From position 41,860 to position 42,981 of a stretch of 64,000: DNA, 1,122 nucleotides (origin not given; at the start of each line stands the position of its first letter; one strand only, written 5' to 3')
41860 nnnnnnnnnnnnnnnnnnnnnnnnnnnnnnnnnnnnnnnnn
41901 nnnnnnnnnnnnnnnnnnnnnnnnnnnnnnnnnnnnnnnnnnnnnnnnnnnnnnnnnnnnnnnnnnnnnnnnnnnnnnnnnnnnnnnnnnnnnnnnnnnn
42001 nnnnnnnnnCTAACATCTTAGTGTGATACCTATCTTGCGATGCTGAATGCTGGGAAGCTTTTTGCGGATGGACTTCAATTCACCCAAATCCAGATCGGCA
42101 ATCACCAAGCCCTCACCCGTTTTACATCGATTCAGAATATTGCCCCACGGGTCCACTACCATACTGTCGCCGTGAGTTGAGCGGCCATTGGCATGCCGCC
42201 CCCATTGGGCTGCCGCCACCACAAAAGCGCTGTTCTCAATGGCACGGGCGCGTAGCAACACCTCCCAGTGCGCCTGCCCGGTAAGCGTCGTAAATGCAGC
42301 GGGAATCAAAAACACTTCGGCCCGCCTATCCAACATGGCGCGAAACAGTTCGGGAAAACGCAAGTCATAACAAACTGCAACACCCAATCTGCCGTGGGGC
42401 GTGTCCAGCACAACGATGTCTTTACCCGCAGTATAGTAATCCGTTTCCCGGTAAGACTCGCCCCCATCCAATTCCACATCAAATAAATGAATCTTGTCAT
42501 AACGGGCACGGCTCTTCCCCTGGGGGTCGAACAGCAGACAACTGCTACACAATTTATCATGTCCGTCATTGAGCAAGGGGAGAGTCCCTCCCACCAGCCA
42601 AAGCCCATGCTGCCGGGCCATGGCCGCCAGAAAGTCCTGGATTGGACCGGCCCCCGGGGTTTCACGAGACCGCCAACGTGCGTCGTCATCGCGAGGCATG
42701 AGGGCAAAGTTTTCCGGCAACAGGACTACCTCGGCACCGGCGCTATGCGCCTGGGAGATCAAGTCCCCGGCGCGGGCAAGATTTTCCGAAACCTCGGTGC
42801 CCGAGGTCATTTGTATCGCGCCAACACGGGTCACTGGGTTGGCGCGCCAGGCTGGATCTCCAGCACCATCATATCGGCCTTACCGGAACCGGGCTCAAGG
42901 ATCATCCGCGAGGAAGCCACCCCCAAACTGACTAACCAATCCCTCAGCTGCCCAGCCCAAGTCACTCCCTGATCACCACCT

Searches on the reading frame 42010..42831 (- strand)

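Call 37: search_protein_families(library=pfam, proteins=[window:42010-42831:-])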
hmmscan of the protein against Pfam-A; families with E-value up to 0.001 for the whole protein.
window:42010-42831:- (273 aa): 1 family
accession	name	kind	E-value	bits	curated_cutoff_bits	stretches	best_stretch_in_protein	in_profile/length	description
PF00795.27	CN_hydrolase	-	9.6e-60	202.5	23.2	1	2-257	1-256/256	Carbon-nitrogen hydrolase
